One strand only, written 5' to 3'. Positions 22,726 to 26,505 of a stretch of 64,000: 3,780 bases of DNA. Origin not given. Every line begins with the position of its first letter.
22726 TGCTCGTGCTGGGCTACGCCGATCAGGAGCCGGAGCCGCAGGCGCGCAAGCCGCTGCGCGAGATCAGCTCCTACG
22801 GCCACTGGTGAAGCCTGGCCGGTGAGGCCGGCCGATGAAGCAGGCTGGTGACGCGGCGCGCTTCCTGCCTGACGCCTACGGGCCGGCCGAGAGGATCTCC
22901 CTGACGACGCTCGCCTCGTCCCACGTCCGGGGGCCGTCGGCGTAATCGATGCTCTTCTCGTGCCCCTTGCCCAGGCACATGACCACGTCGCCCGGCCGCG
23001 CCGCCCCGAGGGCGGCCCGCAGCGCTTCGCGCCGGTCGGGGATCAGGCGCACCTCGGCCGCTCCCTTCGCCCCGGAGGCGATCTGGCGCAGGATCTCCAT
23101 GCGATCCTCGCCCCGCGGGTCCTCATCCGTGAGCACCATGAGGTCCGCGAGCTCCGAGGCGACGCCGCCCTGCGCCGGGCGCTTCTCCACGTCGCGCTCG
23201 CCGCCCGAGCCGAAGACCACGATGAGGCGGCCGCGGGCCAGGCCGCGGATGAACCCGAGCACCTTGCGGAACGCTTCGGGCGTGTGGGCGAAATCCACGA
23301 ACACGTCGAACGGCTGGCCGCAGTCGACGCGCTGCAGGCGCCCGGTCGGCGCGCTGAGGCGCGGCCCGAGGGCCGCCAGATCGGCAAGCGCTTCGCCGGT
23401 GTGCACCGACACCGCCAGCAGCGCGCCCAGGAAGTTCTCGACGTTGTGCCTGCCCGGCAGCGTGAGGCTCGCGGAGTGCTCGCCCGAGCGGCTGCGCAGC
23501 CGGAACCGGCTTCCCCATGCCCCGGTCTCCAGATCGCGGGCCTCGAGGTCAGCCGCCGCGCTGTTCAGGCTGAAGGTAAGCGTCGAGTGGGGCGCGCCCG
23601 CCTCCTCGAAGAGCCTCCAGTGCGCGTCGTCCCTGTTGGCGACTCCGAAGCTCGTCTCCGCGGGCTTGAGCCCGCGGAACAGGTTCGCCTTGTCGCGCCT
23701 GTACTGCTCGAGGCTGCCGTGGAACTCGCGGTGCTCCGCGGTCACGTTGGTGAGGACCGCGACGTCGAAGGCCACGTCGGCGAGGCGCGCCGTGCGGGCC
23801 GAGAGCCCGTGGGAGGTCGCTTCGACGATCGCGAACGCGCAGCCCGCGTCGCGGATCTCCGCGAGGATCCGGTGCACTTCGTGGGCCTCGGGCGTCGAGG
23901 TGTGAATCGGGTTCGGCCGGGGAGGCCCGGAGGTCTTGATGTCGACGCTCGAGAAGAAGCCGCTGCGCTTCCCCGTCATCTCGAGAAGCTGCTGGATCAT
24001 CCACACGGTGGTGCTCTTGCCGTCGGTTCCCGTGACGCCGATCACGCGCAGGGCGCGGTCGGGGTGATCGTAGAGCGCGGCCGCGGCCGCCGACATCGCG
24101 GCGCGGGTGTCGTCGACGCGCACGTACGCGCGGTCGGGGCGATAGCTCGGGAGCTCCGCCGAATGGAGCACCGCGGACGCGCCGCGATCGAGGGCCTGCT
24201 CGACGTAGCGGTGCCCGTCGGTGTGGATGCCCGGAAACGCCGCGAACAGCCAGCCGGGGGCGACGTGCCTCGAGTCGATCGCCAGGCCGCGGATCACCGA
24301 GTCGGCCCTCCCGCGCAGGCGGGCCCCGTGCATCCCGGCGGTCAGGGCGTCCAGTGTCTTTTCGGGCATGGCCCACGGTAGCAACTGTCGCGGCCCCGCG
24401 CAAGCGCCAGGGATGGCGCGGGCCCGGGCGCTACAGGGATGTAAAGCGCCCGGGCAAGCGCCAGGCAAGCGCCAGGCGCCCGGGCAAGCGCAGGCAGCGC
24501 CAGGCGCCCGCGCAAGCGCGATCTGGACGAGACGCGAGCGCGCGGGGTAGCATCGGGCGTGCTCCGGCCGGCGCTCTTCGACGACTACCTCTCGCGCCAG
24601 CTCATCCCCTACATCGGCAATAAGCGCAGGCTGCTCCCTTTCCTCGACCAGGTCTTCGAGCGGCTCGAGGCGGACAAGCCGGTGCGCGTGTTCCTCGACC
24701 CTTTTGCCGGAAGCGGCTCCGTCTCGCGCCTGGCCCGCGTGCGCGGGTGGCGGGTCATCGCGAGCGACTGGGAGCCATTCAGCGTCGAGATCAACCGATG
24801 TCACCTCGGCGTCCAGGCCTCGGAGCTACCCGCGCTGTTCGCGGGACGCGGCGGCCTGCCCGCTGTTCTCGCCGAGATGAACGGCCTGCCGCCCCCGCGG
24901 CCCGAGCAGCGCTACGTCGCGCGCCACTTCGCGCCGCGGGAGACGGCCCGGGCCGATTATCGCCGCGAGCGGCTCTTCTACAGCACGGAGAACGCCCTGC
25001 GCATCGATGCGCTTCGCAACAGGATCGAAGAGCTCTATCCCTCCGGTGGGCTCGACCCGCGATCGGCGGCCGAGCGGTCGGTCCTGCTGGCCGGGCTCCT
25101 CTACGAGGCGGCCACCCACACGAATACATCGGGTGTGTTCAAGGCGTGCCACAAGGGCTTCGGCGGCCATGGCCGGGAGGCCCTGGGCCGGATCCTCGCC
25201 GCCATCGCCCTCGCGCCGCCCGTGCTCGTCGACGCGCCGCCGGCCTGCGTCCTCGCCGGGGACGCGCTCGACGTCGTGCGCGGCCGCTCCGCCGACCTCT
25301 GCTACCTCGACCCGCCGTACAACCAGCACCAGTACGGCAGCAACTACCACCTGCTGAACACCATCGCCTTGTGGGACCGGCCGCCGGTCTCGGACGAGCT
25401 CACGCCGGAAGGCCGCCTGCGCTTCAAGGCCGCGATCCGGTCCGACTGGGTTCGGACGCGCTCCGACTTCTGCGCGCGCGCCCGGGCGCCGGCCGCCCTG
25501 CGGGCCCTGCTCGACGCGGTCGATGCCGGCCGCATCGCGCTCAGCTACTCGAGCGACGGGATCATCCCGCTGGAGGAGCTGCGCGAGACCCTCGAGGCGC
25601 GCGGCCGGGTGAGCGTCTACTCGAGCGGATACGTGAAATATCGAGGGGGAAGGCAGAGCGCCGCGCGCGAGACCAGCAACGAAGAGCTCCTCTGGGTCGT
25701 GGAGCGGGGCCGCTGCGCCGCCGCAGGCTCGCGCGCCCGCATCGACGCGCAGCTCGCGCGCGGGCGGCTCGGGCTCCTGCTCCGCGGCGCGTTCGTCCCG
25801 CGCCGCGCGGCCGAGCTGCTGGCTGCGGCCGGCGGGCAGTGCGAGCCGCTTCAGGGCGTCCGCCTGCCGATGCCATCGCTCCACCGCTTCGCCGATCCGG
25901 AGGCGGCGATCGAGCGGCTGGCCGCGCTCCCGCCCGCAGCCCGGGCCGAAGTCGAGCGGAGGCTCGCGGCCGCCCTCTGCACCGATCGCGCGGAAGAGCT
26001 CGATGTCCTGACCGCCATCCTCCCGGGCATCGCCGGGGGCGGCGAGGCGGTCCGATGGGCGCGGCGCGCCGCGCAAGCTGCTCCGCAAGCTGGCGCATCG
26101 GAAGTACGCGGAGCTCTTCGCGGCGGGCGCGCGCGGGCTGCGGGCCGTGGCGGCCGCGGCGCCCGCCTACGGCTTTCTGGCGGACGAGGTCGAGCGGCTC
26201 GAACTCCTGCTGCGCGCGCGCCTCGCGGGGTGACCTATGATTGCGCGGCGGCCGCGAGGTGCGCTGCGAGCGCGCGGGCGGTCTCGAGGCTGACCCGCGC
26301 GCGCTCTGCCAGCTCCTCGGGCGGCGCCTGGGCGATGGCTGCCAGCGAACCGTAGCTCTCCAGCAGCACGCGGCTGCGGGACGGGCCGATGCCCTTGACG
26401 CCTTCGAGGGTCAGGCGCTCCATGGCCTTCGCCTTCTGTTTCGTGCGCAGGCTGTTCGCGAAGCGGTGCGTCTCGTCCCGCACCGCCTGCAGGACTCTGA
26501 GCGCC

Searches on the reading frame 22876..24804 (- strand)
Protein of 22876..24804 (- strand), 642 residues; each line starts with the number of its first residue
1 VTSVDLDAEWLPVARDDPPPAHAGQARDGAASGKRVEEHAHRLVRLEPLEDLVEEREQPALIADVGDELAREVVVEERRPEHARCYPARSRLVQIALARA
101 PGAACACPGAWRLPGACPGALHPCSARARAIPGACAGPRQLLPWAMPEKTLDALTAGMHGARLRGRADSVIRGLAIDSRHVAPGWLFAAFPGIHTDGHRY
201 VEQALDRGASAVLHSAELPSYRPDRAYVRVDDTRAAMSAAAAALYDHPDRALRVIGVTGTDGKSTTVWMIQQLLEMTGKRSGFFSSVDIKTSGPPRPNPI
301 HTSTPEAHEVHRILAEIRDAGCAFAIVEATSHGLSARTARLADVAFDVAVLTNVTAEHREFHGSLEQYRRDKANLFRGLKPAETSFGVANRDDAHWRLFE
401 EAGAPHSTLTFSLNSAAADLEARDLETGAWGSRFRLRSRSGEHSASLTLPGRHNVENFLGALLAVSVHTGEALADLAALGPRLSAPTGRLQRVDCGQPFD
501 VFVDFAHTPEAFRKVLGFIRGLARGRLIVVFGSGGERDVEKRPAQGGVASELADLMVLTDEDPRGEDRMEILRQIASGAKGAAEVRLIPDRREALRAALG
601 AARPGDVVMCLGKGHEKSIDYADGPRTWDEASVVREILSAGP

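Call 51: search_protein_families(library=pfam, proteins=[window:22876-24804:-], max_evalue=0.000001)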
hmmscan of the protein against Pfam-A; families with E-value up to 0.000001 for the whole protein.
window:22876-24804:- (642 aa): 3 families
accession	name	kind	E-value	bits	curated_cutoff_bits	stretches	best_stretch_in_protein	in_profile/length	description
PF08245.18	Mur_ligase_M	-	6.3e-43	147.5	24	1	257-464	1-199/200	Mur ligase middle domain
PF02875.26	Mur_ligase_C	-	8.3e-32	111.1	28.4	1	488-614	1-127/127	Mur ligase, glutamate ligase domain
PF01225.30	Mur_ligase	-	7.2e-10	39.5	21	1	171-243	2-93/95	Mur ligase family, catalytic domain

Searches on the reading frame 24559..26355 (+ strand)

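Call 51: search_protein_families(library=pfam, proteins=[window:24559-26355:+], max_evalue=0.000001)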
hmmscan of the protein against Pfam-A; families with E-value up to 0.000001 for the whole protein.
window:24559-26355:+ (598 aa): 1 family
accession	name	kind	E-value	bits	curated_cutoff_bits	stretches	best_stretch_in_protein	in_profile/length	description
PF02086.21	MethyltransfD12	-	2.4e-20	73.8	22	1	18-275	1-206/253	D12 class N6 adenine-specific DNA methyltransferase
